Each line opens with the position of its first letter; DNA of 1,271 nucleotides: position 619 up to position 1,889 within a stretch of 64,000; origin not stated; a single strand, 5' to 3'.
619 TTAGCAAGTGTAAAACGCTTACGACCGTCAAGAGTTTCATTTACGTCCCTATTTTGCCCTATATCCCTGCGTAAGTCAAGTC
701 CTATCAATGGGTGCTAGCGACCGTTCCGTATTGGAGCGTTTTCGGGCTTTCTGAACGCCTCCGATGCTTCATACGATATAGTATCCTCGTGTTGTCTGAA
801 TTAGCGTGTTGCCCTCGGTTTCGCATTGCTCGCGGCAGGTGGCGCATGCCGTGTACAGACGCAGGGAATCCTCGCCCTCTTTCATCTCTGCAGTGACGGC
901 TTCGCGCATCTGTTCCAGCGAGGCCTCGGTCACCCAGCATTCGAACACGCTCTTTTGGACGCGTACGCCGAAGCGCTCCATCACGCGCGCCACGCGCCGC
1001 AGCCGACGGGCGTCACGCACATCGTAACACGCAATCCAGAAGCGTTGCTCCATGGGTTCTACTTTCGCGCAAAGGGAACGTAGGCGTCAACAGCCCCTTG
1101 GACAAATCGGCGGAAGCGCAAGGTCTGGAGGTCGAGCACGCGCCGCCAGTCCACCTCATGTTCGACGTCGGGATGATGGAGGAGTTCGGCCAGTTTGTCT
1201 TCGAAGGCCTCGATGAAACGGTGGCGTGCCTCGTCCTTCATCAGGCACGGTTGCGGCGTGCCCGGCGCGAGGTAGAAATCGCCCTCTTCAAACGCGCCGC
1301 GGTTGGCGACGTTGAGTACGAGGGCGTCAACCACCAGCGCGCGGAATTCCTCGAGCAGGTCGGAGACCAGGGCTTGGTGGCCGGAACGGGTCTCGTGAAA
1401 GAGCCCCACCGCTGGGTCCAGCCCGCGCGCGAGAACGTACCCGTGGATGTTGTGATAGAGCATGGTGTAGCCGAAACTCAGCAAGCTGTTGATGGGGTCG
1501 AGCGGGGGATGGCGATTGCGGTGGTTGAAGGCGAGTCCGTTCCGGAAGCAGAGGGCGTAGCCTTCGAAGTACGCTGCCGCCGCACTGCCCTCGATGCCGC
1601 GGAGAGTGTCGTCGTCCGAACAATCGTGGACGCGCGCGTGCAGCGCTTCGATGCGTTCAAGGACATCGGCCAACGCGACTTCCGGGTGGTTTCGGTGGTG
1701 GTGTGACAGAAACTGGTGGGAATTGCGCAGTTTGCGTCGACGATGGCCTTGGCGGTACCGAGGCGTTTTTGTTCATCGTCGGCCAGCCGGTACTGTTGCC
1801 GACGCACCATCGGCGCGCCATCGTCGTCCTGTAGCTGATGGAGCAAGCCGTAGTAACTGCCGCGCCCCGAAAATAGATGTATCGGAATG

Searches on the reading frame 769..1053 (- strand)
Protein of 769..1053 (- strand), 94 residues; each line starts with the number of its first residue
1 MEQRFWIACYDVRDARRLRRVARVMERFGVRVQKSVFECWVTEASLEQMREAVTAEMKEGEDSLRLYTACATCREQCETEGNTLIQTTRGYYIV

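Call 6: search_protein_families(library=pfam, proteins=[window:769-1053:-], max_evalue=0.01)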
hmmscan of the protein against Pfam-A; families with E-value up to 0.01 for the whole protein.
window:769-1053:- (94 aa): 1 family
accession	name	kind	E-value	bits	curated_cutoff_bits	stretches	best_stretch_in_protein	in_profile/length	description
PF09827.14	CRISPR_Cas2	-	7.2e-21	74.6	23.8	1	5-76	2-73/74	CRISPR associated protein Cas2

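Call 8: find_encoding_contigs(protein=window:769-1053:-, flank=10000, max_places=8)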
Protein window:769-1053:- (94 aa): 6 contigs read that carry it; 3 places shown.
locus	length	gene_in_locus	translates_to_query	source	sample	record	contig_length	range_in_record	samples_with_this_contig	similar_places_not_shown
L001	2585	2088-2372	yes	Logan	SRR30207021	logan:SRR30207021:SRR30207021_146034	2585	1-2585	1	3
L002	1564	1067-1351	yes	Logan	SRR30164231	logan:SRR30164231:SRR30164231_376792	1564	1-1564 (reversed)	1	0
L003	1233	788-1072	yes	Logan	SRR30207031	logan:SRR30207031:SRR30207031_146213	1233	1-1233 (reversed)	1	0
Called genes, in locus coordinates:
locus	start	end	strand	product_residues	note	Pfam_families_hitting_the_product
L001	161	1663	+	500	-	PF00078:RVT_1, PF01867:Cas_Cas1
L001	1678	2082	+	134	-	PF01867:Cas_Cas1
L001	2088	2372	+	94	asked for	PF09827:CRISPR_Cas2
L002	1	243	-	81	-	?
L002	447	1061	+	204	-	PF01867:Cas_Cas1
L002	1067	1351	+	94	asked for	PF09827:CRISPR_Cas2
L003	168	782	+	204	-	PF01867:Cas_Cas1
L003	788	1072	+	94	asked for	PF09827:CRISPR_Cas2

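Call 19: list_cluster_members(proteins=[P0001, window:769-1053:-, window:3475-4392:-, window:4473-6734:-])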
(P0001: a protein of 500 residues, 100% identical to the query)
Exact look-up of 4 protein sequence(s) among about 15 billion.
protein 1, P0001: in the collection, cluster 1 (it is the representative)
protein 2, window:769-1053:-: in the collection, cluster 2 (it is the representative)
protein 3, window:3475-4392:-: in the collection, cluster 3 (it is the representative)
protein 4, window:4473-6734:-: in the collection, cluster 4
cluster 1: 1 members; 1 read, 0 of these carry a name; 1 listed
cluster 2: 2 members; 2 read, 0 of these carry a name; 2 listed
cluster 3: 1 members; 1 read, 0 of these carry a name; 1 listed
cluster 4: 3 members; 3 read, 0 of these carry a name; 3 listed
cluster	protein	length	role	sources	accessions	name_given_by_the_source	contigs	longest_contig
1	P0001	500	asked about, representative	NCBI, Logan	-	-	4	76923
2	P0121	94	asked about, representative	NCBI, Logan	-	-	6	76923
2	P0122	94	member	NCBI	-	-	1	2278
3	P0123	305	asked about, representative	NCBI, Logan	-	-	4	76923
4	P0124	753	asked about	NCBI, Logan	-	-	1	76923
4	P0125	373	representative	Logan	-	-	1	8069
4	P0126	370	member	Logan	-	-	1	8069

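Call 41: search_protein_families(library=ncbifam, proteins=[window:772-1053:-], max_evalue=0.001)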
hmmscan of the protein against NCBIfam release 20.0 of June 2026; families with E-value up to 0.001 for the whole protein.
window:772-1053:- (94 aa): 1 family
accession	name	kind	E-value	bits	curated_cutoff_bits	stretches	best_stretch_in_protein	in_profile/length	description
TIGR01573.1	cas2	equivalog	7.6e-15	55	24.5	1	5-83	2-84/96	CRISPR-associated endonuclease Cas2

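Call 68: find_encoding_contigs(protein=P0122, flank=10000, max_places=4)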
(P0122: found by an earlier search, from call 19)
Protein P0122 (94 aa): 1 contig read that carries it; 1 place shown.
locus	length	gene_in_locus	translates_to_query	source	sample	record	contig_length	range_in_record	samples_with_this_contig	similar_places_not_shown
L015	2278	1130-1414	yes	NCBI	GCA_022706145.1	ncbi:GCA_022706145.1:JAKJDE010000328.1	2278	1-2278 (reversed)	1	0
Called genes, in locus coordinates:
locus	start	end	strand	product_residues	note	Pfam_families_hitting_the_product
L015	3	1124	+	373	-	?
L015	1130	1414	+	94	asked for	PF09827:CRISPR_Cas2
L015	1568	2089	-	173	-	-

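Call 77: search_protein_families(library=padloc, proteins=[L016:1422-2846:+, L016:2926-3234:+, L016:3366-4517:+, L016:4513-6381:+], max_evalue=0.01)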
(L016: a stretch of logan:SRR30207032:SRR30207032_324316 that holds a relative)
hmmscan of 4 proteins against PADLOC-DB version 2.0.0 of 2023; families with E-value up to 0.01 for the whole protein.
L016:1422-2846:+ (475 aa): 7 families
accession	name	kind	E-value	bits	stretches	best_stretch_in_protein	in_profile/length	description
PDLC01053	Csx1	-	3.2e-18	64.7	1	158-465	50-208/212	TM+CARF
PDLC01947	CARF8--CARF_TM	-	1.3e-15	55.7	1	298-453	115-234/248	-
PDLC01168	CARF_2M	-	9.4e-13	46.4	2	413-454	147-185/200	"CARF, 2 TMs"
PDLC01940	CARF8--CARF_CSX16_TM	-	3.5e-11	40.8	2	414-458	336-379/390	-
PDLC01970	CARF_TM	-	7.9e-06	24.3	1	415-457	128-163/179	-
PDLC01798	CARF1--CARF_HEPN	-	0.001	16.2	1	412-455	76-115/396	-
PDLC01360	Csx1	-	0.0065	13.6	0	414-451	62-98/365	CAS-III; associated_signaling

L016:2926-3234:+ (103 aa): 0 families

L016:3366-4517:+ (384 aa): 8 families
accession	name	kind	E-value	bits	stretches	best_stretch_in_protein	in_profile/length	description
PDLC01445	Cmr1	-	1.8e-25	88.4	1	9-325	10-256/276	"CAS-III-B,CAS-III-C; effector_G7"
PDLC00976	Cmr1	-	1.4e-20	72.1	1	9-179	14-188/387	Cmr1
PDLC01270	Cmr1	-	1.5e-13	49.4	1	10-168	7-137/139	"CAS-III-B,CAS-III-C; effector_G7"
PDLC01016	Csm3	-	5.7e-11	41.1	1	10-166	4-188/189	Csm3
PDLC00977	Cmr1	-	3.6e-06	24.7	1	8-53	9-55/348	Cmr1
PDLC01564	Cmr1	-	1.2e-05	23.4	1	6-56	7-56/294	"CAS-III-B,CAS-III-C; effector_G7"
PDLC01319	typeIV_Cas7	-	0.0047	14.5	0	50-179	178-276/291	CAS-IV-A; effector_G7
PDLC01572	typeIV_Cas7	-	0.0099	13.2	0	118-171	197-250/280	CAS-IV-A; effector_G7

L016:4513-6381:+ (623 aa): 19 families
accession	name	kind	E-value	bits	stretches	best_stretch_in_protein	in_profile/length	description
PDLC01292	Cas10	-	3.4e-73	245.4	1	7-483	3-387/387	CAS-III; effector_LS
PDLC01422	Cas10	-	1.1e-64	217.3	1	7-513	5-426/519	CAS-III; effector_LS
PDLC02054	Cas10b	-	1.9e-46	157.1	2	356-514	277-439/537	-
PDLC00917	Cas10b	-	1.5e-45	154.1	2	209-473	268-509/510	"CRISPR-associated protein Cas10/Cmr2, subtype III-B"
PDLC01444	Cas10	-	1.2e-33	114.8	2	330-493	380-512/605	CAS-III; effector_LS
PDLC02052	Cas10b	-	9.8e-26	88.3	2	7-54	154-202/875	-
PDLC02051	Cas10b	-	1.6e-25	88.3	2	8-231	6-216/479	-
PDLC00920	Cas10b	-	4.5e-21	73.5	1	7-111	4-116/116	Cas10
PDLC01651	Cas10b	-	3.4e-19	67.3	1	7-109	2-113/113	CAS-III-B; effector_LS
PDLC02055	Cas10b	-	1.2e-12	45.4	2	357-493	219-360/487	-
PDLC02053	Cas10b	-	6.8e-12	42.4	1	8-140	66-200/717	-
PDLC01529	Cas10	-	1.2e-09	36.1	1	403-474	255-323/370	CAS-III; effector_LS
PDLC00919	Cas10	-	2.6e-09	34.7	1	403-471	290-363/414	Cas10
PDLC02056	Cas10b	-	1.2e-07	28.8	1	357-477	273-411/600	-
PDLC01293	Cas10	-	1.7e-06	25.2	1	387-471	494-574/577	CAS-III; effector_LS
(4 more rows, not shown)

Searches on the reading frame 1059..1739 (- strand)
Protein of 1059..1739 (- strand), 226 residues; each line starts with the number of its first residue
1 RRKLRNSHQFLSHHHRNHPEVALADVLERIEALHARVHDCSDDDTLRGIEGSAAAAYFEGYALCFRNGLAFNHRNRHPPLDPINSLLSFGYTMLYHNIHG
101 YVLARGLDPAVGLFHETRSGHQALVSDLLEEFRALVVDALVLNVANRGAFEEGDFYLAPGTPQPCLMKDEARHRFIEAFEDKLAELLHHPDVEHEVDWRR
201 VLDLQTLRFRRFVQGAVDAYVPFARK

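Call 6: search_protein_families(library=pfam, proteins=[window:1059-1739:-], max_evalue=0.01)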
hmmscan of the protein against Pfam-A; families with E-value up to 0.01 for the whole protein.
window:1059-1739:- (226 aa): 1 family
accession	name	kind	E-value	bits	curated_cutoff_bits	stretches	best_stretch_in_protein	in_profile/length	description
PF01867.21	Cas_Cas1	-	4.7e-57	193.7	22.3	1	2-180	107-282/283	CRISPR associated protein Cas1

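Call 22: search_protein_families(library=padloc, alignment_id=A2, max_evalue=0.001)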
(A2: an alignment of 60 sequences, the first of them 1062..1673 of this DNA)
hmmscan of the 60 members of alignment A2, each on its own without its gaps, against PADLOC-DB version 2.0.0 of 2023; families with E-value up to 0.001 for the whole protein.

A. member 1, window:1062-1673:- (204 aa): 29 families (the best 25 are shown)
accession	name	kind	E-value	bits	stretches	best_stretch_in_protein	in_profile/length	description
PDLC02025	Cas1d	-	7.2e-54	181.4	1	12-202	131-314/316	-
PDLC01743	Cas1c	-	6.9e-53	178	1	3-203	136-336/337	-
PDLC01334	Cas1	-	2.6e-52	176.2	1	3-201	136-335/336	"CAS-I,CAS-II,CAS-III,CAS-IV,CAS-V,CAS-VI; acquisition_1"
PDLC00923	Cas1c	-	2.7e-52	176.1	1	4-202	140-339/340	"CRISPR-associated endonuclease Cas1, subtype I-C/DVULG"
PDLC01248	Cas1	-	6.6e-52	174.8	1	4-193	122-289/289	"CAS-I,CAS-II,CAS-III,CAS-IV,CAS-V,CAS-VI; acquisition_1"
PDLC01608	Cas1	-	8.9e-52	174.3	1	2-158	123-275/276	"CAS-I,CAS-II,CAS-III,CAS-IV,CAS-V,CAS-VI; acquisition_1"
PDLC00927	Cas1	-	2.2e-50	169.7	1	4-194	135-322/327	CRISPR-associated endonuclease Cas1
PDLC00928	Cas1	-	2.5e-50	169.3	1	7-193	133-315/315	Cas1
PDLC01747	Cas1g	-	7.4e-49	164.7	1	3-201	321-520/523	-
PDLC01449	Cas1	-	9e-44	147.8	1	15-193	130-282/285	"CAS-I,CAS-II,CAS-III,CAS-IV,CAS-V,CAS-VI; acquisition_1"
PDLC01740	Cas1_IIIa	-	1.8e-39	134.5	1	4-201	128-325/331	-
PDLC02067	Cas1b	-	2e-38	130.5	1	4-184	333-513/533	-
PDLC01249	Cas1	-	6.7e-38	128.6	1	8-133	122-246/246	"CAS-I,CAS-II,CAS-III,CAS-IV,CAS-V,CAS-VI; acquisition_1"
PDLC01742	Cas1b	-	7.1e-35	119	1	3-202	128-323/326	-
PDLC00922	Cas1a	-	7.5e-35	118.6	1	3-183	144-326/347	"CRISPR-associated endonuclease Cas1, subtype MYXAN"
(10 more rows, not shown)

B. families by the number of members that match (of 60 scanned): 114 families (the first 25 are shown)
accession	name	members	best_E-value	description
PDLC02063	Cas1_IIIb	2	3.8e-60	-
PDLC02025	Cas1d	2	7.2e-54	-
PDLC01743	Cas1c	2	6.9e-53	-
PDLC01334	Cas1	2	2.6e-52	"CAS-I,CAS-II,CAS-III,CAS-IV,CAS-V,CAS-VI; acquisition_1"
PDLC00923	Cas1c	2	2.7e-52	"CRISPR-associated endonuclease Cas1, subtype I-C/DVULG"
PDLC01248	Cas1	2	6.6e-52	"CAS-I,CAS-II,CAS-III,CAS-IV,CAS-V,CAS-VI; acquisition_1"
PDLC01608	Cas1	2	8.9e-52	"CAS-I,CAS-II,CAS-III,CAS-IV,CAS-V,CAS-VI; acquisition_1"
PDLC00927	Cas1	2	2.2e-50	CRISPR-associated endonuclease Cas1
PDLC00928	Cas1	2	2.5e-50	Cas1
PDLC01747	Cas1g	2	7.4e-49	-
PDLC01449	Cas1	2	9e-44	"CAS-I,CAS-II,CAS-III,CAS-IV,CAS-V,CAS-VI; acquisition_1"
PDLC01740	Cas1_IIIa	2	1.8e-39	-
PDLC02067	Cas1b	2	2e-38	-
PDLC01249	Cas1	2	6.7e-38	"CAS-I,CAS-II,CAS-III,CAS-IV,CAS-V,CAS-VI; acquisition_1"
PDLC01742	Cas1b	2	7.1e-35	-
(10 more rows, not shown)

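Call 23: search_protein_families(library=pfam, alignment_id=A2, max_evalue=0.00001)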
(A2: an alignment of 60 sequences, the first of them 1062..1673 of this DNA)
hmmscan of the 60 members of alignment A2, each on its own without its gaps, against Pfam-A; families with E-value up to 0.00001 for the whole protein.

A. member 1, window:1062-1673:- (204 aa): 1 family
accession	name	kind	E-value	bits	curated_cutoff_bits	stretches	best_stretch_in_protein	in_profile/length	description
PF01867.21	Cas_Cas1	-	8.3e-52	176.5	22.3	1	3-158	130-282/283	CRISPR associated protein Cas1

B. families by the number of members that match (of 60 scanned): 39 families (the first 25 are shown)
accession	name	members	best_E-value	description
PF00534.26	Glycos_transf_1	4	5.6e-37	Glycosyl transferases group 1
PF13692.12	Glyco_trans_1_4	4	3.2e-33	Glycosyl transferases group 1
PF13579.12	Glyco_trans_4_4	3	6.1e-21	Glycosyl transferase 4-like domain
PF13439.12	Glyco_transf_4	3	5.6e-20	Glycosyltransferase Family 4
PF07610.17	DUF1573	3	9.8e-17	Protein of unknown function (DUF1573)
PF22544.2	HYDIN_VesB_CFA65-like_Ig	3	5.8e-14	HYDIN/CFA65/VesB-like, Ig-like domain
PF07963.17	N_methyl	3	1.8e-08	Prokaryotic N-terminal methylation motif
PF01867.21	Cas_Cas1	2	8.3e-52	CRISPR associated protein Cas1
PF20706.3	GT4-conflict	2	1.8e-17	Family 4 Glycosyltransferase in conflict systems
PF13480.13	Acetyltransf_6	2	1.7e-11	Acetyltransferase (GNAT) domain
PF02388.22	FemAB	2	6.3e-08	FemAB family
PF13524.12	Glyco_trans_1_2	2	5.1e-07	Glycosyl transferase-like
PF00437.27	T2SSE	1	8.4e-129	Type II/IV secretion system protein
PF00482.28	T2SSF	1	1.1e-54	Type II secretion system (T2SS), protein F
PF03023.19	MurJ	1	1.1e-52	Lipid II flippase MurJ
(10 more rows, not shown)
